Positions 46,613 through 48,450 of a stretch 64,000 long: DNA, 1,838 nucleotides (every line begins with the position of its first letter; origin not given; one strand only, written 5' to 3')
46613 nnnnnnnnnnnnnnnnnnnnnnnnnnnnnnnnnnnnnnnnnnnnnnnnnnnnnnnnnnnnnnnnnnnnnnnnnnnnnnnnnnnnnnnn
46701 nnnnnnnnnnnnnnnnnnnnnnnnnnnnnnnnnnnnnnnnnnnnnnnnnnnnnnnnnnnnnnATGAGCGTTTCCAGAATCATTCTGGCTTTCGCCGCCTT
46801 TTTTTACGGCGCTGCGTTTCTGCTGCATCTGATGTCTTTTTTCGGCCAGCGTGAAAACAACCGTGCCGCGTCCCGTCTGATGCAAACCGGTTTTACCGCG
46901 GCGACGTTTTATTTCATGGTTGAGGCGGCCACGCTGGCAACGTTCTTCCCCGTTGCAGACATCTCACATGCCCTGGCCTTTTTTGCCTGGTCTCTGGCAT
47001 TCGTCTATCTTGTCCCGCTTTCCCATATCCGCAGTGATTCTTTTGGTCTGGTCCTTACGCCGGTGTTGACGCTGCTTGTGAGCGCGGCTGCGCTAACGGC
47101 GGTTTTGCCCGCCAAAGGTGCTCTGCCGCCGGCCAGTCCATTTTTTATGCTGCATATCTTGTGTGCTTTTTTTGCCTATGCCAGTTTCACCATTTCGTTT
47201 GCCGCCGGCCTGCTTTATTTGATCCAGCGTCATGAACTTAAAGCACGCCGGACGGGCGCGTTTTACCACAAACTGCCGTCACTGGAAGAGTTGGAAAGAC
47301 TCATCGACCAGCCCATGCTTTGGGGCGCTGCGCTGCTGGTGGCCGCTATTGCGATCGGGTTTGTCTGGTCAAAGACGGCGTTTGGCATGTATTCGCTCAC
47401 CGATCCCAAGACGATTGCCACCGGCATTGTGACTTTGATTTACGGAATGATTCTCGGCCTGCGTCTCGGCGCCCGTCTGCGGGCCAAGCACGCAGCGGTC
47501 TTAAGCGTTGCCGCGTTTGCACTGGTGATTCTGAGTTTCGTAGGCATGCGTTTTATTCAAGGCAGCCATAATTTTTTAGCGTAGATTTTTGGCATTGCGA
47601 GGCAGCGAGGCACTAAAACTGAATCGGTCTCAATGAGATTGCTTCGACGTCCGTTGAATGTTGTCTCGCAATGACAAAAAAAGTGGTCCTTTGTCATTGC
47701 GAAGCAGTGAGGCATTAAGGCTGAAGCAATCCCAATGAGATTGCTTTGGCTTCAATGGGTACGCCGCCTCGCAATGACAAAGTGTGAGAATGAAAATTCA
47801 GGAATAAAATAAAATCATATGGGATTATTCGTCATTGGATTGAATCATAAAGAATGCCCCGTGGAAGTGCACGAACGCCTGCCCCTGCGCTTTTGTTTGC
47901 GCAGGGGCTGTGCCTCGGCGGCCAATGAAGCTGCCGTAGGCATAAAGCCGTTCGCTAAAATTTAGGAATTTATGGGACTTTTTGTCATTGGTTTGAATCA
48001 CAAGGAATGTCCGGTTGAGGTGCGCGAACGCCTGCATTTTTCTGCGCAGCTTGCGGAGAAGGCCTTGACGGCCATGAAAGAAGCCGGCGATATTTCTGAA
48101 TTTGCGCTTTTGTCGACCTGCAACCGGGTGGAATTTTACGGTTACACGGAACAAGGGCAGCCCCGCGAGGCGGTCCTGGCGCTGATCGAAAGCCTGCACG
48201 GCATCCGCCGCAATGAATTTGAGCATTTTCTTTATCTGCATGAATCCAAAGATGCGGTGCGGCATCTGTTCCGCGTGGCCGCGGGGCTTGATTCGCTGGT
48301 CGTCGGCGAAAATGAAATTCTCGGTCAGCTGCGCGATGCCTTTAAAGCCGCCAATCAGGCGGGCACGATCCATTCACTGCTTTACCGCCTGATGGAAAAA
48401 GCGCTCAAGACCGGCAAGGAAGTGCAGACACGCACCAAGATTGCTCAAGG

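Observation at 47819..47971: Diverged duplication of the hemA 5' end creates an upstream mini-ORF with a strong hairpin immediately before hemA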

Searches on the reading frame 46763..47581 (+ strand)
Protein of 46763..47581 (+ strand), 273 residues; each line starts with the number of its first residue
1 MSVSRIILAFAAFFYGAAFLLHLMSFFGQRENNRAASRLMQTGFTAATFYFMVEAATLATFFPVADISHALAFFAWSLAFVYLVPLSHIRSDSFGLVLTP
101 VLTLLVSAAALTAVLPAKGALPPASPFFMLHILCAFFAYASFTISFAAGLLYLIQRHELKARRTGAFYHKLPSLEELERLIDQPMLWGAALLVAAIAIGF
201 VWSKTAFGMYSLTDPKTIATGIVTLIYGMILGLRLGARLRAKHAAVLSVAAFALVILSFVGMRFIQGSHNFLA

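Call 42: search_protein_families(library=ncbifam, proteins=[window:46763-47581:+], max_evalue=0.01)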
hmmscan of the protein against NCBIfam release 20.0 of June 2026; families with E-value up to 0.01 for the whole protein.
window:46763-47581:+ (273 aa): 1 family
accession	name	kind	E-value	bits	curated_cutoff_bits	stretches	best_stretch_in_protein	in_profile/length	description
TIGR03144.1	cytochr_II_ccsB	equivalog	2.1e-25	89.9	187.6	1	48-271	9-251/252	c-type cytochrome biogenesis protein CcsB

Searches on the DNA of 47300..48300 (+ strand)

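Call 5: search_rna_families(source=window, start=47300, end=48300, threshold=evalue, max_evalue=1)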
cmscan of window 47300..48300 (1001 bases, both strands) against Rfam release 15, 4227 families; matches with E-value up to 1: 4.
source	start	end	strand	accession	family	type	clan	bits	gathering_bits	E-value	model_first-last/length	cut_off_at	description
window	47692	47779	+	RF03785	mir-974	Gene; miRNA;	-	25.2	90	0.029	1-91/91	no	mir-974 microRNA precursor family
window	47689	47782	+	RF04149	MIR447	Gene; miRNA;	-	20.5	200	0.14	1-236/236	no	MIR447 microRNA precursor family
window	48177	48282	+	RF01630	ceN40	Gene; snRNA; snoRNA; CD-box;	-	16.3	35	0.55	1-123/123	no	Nematode snoRNA ceN40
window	47878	47908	+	RF02611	BSR0653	Gene; sRNA;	-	13.3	627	0.26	603-629/642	no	Brucella sRNA 0653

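Call 75: build_rna_model(alignment_id=A7, structure=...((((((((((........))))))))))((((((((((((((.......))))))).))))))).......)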
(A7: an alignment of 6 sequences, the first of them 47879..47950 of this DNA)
Model R1 built from alignment A7 (6 sequences, 74 columns); structure: as given.
model positions 69; base pairs 24; branch points 1; effective number of sequences 1.83; information 0.814 bits per position. Calibrated on 0.2 Mb of random sequence (short: E-values are rough).
structure used (alignment columns):
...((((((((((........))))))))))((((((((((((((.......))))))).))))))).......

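Call 76: search_with_rna_model(model_id=R1, sources=[window, L003, L004, L005, L006, L007, L008, L009, L012, L015, L018, L019, L020, L021, L022, L023, L024], max_evalue=10)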
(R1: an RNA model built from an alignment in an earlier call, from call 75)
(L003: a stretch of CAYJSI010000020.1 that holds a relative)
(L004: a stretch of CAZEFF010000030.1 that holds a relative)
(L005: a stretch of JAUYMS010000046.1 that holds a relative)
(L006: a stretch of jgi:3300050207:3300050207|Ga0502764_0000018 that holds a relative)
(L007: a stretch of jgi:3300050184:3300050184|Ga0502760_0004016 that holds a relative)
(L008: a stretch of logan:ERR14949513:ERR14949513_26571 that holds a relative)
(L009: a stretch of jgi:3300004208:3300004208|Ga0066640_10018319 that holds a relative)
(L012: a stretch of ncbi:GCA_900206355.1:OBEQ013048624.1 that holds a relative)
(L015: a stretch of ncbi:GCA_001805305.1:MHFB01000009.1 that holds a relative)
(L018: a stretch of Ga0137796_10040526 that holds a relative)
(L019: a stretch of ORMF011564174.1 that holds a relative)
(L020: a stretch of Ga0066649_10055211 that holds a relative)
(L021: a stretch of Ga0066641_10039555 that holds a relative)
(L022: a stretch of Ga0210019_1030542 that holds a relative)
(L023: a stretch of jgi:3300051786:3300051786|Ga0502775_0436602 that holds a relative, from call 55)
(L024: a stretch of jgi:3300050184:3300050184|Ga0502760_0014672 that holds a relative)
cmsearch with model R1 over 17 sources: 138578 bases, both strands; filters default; matches with E-value up to 10: 17.
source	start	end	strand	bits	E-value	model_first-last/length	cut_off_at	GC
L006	2778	2846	+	91.5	1.7e-20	1-69/69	no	0.65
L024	2779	2847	+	89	7.2e-20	1-69/69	no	0.58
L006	2910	2978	+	88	1.3e-19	1-69/69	no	0.62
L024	2910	2978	+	87.9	1.4e-19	1-69/69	no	0.51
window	47878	47949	+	81.1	6.7e-18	1-69/69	no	0.64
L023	710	839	+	64.9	7e-14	1-69/69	no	0.58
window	33958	34024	-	26.7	0.0002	1-69/69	no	0.57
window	34038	34104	-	24.8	0.0006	1-69/69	no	0.55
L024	2751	2809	-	23.7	0.0011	1-69/69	no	0.54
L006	2894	2940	-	18.8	0.018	1-69/69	no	0.62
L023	682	740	-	18.6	0.021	1-69/69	no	0.56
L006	2755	2808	-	18.4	0.023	1-69/69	no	0.56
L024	2888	2940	-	17.5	0.039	1-69/69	no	0.49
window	47876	47911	-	16.6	0.066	1-69/69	no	0.67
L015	136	172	+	9.9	2.9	1-69/69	no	0.65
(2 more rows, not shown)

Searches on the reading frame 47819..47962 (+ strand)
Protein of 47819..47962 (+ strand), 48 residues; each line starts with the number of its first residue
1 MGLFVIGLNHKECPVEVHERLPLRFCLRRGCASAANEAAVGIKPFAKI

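Call 25: find_homologous_proteins(query=A3, max_evalue=10)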
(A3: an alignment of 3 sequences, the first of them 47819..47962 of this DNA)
Query A3 (3 sequences) (48 aa, profile of the alignment): 2 proteins with E <= 10 among 2 candidates.
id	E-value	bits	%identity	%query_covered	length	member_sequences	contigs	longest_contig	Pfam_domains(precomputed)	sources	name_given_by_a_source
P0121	1.1e-26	110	66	98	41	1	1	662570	-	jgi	-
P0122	1.7e-22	97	100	100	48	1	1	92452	-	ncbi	-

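Call 42: search_protein_families(library=ncbifam, proteins=[window:47819-47962:+], max_evalue=0.01)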
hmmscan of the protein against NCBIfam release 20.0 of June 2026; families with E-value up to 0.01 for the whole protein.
window:47819-47962:+ (48 aa): 1 family
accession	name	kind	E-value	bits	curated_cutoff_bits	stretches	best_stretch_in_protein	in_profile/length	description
NF000744.0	PRK00045.1-3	equivalog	0.0099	14.8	429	1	1-23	1-23/447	glutamyl-tRNA reductase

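Call 53: search_protein_representatives(alignment_id=A5)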
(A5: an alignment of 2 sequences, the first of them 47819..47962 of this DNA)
Query: 2 sequences, 48 profile positions. Proteins with E-value up to 0.001 (for the whole library): 4; up to 1e-10: 2; up to 1e-30: 1. The best 4 are listed.
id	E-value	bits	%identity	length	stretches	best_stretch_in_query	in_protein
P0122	2.2e-31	124.1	-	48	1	1-48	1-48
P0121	1.1e-23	99.4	-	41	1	1-48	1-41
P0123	1.4e-10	57.4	-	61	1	1-41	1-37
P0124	1.1e-04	38.5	-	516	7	1-15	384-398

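Call 55: find_encoding_contigs(protein=P0123, flank=4000, max_places=6)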
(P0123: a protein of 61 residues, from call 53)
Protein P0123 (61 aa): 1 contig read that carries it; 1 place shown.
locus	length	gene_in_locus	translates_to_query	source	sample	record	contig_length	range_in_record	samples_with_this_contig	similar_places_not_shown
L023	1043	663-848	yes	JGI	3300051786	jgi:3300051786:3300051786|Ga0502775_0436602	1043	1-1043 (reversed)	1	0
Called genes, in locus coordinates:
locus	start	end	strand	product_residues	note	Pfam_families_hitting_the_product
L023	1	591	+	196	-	PF01578:Cytochrom_C_asm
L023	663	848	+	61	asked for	-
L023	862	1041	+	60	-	?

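Call 67: list_cluster_members(proteins=[P0121, P0122, P0123])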
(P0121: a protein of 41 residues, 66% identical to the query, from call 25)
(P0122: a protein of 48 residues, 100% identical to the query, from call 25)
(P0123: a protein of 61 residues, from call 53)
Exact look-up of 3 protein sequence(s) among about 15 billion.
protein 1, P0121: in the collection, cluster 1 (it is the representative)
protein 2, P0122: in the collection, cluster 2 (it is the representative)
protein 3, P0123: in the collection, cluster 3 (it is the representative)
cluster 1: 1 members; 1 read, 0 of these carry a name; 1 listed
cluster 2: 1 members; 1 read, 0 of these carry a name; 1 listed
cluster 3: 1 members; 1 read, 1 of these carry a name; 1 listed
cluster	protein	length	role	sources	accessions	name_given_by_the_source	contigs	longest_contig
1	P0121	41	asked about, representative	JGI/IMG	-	-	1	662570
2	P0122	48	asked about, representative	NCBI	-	-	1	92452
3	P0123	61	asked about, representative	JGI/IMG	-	hypothetical protein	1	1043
